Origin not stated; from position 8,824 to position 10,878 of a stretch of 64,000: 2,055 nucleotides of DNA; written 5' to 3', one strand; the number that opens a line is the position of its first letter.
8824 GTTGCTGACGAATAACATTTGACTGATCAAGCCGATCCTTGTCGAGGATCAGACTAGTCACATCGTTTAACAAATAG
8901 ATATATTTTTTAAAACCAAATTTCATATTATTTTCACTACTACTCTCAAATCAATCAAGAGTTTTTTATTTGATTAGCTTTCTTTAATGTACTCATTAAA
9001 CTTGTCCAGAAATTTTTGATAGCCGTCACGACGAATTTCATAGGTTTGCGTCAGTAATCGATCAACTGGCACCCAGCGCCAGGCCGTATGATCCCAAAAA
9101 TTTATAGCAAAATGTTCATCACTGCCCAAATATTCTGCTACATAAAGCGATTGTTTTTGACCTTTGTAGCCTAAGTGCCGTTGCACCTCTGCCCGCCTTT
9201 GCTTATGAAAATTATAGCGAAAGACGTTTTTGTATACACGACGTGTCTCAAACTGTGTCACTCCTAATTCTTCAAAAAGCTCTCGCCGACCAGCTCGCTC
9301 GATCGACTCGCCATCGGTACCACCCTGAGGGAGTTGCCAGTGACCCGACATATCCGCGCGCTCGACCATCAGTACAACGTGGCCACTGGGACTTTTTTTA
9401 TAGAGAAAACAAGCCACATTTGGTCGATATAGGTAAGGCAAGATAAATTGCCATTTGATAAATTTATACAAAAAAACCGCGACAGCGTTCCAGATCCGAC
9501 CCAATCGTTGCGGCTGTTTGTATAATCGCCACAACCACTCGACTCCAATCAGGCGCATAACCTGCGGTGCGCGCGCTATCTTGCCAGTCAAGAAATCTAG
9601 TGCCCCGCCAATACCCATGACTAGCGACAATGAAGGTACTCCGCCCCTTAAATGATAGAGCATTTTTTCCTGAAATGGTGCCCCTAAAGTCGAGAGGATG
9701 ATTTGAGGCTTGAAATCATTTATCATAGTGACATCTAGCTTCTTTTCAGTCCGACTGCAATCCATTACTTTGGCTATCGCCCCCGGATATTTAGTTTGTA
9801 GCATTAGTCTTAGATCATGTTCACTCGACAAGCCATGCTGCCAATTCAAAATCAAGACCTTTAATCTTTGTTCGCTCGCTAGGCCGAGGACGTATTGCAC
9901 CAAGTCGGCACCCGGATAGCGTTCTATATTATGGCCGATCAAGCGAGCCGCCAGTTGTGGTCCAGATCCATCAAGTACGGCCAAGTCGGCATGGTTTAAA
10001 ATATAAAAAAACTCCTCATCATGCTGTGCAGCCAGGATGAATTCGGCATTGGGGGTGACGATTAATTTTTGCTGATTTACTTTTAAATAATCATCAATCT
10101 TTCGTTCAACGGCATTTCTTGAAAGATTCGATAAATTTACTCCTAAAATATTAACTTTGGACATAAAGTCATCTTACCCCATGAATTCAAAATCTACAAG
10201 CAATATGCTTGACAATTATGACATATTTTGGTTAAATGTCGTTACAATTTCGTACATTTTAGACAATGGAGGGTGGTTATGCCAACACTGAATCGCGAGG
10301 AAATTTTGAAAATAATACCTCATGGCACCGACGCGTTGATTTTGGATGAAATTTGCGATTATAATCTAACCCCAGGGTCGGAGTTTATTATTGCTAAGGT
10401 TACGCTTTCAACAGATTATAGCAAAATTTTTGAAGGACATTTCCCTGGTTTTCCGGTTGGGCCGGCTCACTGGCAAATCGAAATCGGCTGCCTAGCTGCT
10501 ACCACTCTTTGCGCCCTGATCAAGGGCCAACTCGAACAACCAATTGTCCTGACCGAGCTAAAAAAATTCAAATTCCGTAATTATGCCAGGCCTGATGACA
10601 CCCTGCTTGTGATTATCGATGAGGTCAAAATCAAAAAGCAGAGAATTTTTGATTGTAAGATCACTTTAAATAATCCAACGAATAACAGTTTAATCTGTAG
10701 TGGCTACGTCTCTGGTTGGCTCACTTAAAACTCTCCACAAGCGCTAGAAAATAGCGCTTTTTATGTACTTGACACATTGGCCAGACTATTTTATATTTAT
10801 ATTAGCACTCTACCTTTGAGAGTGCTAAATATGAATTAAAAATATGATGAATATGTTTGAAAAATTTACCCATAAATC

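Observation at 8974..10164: Single ORF fusing a GT26 (TagA/WecG) glycosyltransferase to an RppH/NudH-like Nudix hydrolase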

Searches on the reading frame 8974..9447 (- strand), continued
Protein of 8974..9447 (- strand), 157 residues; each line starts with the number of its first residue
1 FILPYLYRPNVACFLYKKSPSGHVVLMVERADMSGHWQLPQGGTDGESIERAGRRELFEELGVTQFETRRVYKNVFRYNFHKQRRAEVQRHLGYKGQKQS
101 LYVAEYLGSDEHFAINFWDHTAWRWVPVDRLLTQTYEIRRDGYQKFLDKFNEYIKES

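Call 73: find_encoding_contigs(protein=P0275, flank=10000, max_places=5)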
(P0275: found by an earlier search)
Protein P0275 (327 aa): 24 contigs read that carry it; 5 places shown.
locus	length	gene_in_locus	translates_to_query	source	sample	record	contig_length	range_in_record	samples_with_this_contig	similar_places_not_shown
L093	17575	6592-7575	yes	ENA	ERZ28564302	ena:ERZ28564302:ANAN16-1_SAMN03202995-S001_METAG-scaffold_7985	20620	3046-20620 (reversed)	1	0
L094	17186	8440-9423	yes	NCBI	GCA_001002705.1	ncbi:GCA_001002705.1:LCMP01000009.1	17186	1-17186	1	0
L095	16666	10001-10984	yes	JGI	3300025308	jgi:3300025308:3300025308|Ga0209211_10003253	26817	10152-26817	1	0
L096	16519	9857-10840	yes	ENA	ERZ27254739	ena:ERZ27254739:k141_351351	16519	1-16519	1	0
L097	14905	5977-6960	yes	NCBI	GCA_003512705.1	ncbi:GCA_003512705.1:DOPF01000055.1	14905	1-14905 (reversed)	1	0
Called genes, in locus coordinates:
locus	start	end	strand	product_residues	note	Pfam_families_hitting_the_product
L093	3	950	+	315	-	?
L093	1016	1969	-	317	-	PF00551:Formyl_trans_N, PF02911:Formyl_trans_C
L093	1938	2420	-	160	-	PF01327:Pep_deformylase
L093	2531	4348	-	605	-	PF17764:PriA_3primeBD, PF18074:PriA_C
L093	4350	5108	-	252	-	-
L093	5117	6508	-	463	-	-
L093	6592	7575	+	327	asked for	PF02834:LigT_PEase, PF13563:2_5_RNA_ligase2 (weak), PF00293:NUDIX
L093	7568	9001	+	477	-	PF00749:tRNA-synt_1c, PF19269:Anticodon_2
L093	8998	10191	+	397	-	PF25762:HAUS1 (weak), PF01551:Peptidase_M23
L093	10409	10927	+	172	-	-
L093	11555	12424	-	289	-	-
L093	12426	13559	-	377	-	PF01820:Dala_Dala_lig_N, PF02786:CPSase_L_D2 (weak), PF02222:ATP-grasp, PF07478:Dala_Dala_lig_C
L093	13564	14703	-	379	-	PF01168:Ala_racemase_N, PF00842:Ala_racemase_C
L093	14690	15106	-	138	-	PF04480:DUF559, PF18741:MTES_1575 (weak)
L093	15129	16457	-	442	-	PF02403:Seryl_tRNA_N, PF00587:tRNA-synt_2b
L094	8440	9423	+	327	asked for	PF02834:LigT_PEase, PF13563:2_5_RNA_ligase2 (weak), PF00293:NUDIX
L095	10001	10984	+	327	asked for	PF02834:LigT_PEase, PF13563:2_5_RNA_ligase2 (weak), PF00293:NUDIX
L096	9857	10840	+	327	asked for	PF02834:LigT_PEase, PF13563:2_5_RNA_ligase2 (weak), PF00293:NUDIX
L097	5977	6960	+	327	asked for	PF02834:LigT_PEase, PF13563:2_5_RNA_ligase2 (weak), PF00293:NUDIX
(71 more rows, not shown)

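Call 76: find_encoding_contigs(protein=P0162, flank=6000, max_places=3)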
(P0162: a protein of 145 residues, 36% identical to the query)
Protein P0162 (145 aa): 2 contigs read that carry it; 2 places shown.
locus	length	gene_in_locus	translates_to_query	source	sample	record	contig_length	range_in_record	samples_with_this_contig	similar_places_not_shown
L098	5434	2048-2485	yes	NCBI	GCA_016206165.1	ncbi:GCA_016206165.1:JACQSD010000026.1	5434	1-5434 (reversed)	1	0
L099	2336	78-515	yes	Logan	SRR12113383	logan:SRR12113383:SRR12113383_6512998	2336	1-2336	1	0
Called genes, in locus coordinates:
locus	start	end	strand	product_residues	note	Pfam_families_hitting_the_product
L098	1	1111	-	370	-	PF02861:Clp_N, PF13401:AAA_22 (faint), PF13191:AAA_16 (weak), PF23569:NBD_SMAX1, PF05621:TniB (faint), PF00004:AAA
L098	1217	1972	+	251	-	PF03808:Glyco_tran_WecG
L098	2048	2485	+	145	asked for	PF00293:NUDIX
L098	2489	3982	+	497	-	PF00749:tRNA-synt_1c, PF19269:Anticodon_2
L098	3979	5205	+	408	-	PF01551:Peptidase_M23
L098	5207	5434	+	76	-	?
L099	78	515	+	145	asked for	PF00293:NUDIX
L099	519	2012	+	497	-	PF00749:tRNA-synt_1c, PF19269:Anticodon_2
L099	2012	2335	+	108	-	?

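Call 77: find_encoding_contigs(protein=P0265, flank=6000, max_places=3)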
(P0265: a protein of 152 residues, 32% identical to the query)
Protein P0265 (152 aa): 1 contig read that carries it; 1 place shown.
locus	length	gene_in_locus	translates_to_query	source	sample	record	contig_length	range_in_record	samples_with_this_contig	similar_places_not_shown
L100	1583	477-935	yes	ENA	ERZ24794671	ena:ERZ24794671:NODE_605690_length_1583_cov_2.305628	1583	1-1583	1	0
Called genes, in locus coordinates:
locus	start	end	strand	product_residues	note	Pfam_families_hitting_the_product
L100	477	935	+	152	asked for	PF00293:NUDIX, PF14815:NUDIX_4 (weak)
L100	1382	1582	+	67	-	?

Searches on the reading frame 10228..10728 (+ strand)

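Call 15: search_protein_families(library=pfam, proteins=[window:10228-10728:+], max_evalue=0.001)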
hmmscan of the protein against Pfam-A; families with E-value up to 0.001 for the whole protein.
window:10228-10728:+ (166 aa): 1 family
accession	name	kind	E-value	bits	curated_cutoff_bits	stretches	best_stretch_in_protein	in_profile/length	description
PF07977.19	FabA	-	1.1e-06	28.7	23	1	31-146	2-124/138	FabA-like domain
